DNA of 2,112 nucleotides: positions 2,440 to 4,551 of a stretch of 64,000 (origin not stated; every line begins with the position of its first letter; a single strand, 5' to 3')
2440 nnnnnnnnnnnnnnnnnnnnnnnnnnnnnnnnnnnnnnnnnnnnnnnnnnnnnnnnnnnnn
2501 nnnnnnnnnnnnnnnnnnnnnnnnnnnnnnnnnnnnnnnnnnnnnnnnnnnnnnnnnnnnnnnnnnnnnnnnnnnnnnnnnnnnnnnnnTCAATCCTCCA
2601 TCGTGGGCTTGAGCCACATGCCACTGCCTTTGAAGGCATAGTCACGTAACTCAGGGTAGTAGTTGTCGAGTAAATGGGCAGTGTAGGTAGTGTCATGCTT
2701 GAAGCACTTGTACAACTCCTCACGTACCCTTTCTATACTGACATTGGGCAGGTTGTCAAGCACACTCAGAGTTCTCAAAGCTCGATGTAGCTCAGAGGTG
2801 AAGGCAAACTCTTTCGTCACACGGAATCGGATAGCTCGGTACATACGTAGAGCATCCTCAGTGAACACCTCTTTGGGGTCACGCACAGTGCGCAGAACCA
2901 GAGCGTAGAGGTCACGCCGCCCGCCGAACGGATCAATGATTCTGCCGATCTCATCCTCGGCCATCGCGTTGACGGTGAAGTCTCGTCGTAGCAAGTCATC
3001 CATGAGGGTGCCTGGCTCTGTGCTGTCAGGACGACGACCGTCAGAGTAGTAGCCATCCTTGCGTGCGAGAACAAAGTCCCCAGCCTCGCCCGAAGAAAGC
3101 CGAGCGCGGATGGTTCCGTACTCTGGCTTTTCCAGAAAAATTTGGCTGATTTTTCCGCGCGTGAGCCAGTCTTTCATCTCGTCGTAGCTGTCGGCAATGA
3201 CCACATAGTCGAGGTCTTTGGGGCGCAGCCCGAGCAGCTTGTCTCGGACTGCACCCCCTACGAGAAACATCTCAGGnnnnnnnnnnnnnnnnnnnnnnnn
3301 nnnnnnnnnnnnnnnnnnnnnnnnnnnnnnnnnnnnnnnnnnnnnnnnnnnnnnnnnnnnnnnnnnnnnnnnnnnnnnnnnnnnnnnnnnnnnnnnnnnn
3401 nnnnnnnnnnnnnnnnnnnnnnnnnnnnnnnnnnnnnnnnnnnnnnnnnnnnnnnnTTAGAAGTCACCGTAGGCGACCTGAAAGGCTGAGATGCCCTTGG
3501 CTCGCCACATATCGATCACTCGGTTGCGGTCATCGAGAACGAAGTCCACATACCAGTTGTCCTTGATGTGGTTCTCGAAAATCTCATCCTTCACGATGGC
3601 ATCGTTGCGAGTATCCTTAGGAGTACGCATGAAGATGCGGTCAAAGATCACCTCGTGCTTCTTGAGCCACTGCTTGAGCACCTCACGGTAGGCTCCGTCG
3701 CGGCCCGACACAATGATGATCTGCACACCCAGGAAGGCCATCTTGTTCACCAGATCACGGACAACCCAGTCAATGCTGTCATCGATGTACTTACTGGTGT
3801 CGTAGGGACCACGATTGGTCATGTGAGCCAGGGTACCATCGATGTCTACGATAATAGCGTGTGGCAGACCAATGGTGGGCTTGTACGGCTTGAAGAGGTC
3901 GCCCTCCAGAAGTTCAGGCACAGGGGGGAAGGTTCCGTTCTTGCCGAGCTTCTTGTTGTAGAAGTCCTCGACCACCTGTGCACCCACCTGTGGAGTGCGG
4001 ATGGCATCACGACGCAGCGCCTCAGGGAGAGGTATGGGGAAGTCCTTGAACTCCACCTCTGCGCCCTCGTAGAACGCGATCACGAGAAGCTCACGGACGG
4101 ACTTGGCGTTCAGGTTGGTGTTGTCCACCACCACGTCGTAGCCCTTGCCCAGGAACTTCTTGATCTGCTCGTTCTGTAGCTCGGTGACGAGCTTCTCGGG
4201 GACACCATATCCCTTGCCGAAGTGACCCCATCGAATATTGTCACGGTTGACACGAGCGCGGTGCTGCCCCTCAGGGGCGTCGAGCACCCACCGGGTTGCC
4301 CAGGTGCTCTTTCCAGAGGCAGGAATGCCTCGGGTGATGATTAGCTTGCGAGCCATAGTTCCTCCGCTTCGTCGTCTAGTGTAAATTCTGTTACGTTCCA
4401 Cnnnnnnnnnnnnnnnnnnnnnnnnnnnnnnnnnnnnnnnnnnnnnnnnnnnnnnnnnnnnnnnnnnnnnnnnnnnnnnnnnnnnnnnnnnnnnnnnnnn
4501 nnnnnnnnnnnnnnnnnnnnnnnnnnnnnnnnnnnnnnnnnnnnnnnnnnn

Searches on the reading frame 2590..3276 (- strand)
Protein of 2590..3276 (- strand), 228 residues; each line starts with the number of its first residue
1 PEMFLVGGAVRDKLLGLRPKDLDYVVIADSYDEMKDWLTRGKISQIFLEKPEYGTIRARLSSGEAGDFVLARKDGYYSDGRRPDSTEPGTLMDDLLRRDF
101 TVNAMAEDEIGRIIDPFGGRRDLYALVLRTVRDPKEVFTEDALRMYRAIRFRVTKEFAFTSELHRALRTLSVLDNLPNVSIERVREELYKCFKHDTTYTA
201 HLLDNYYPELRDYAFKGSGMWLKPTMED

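Call 78: search_protein_families(library=ncbifam, proteins=[window:2590-3276:-], max_evalue=0.01)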
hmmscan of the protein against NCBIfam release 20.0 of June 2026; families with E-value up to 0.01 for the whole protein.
window:2590-3276:- (228 aa): 9 families
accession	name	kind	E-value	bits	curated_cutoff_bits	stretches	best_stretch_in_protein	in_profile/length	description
NF009814.0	PRK13299.1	equivalog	1.7e-36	126.1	290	1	3-195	23-207/396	CCA tRNA nucleotidyltransferase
TIGR02692.1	tRNA_CCA_actino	equivalog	3.2e-32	111.8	438.8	1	2-194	29-220/466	CCA tRNA nucleotidyltransferase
NF008137.0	PRK10885.1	equivalog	4.7e-30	104.7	451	1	3-195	3-188/409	multifunctional CCA addition/repair protein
NF009813.0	PRK13298.1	equivalog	4.9e-26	91.6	606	1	3-195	3-188/417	tRNA CCA-pyrophosphorylase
TIGR01942.1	pcnB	subfamily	1.7e-23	83.1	305.65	2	89-193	114-217/425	polynucleotide adenylyltransferase PcnB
NF009811.0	PRK13296.1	equivalog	4.5e-22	78.4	469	1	2-194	2-187/360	CCA tRNA nucleotidyltransferase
NF009812.0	PRK13297.1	equivalog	1.7e-18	66.9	624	1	3-190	14-192/364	tRNA CCA-pyrophosphorylase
NF041569.1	A-tRNAntase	equivalog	2.5e-15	55.8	1440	1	3-190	482-668/880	A-adding tRNA nucleotidyltransferase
NF008634.1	PRK11623.1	equivalog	5.4e-14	51.6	702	2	89-201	156-267/469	polynucleotide adenylyltransferase PcnB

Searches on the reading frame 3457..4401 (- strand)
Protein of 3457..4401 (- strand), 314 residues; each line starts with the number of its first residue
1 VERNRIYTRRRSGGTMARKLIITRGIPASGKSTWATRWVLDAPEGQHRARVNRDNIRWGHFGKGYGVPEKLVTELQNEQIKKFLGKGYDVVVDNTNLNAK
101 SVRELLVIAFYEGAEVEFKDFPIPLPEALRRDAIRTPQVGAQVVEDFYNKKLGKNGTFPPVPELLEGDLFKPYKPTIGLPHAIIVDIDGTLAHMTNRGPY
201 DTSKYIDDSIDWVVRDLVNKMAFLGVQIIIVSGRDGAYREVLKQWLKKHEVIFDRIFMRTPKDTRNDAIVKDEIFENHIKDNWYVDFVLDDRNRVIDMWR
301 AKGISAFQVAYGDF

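Call 11: search_protein_families(library=pfam, proteins=[window:3457-4401:-], max_evalue=0.01)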
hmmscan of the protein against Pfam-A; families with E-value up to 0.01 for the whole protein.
window:3457-4401:- (314 aa): 6 families
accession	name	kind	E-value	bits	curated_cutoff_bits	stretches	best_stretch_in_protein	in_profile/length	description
PF25109.1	HAD_PNKP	-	3.4e-47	160.6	27.6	1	180-314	1-143/143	Polynucleotide kinase PNKP phosphatase domain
PF13671.12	AAA_33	-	6.1e-15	56.2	27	1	20-138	1-121/143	AAA domain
PF24694.1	LNS2_PITM1-3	-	4e-05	24.1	27.7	1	183-279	1-90/124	PITM 1-3, LNS2 domain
PF08433.16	KTI12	-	0.00046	20.2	22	1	20-103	3-86/271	Chromatin associated protein KTI12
PF18143.6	HAD_SAK_2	-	0.00066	20.5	27.5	1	183-293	2-113/139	HAD domain in Swiss Army Knife RNA repair proteins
PF03767.20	Acid_phosphat_B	-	0.0046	16.9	27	0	182-269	79-181/230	HAD superfamily, subfamily IIIB (Acid phosphatase)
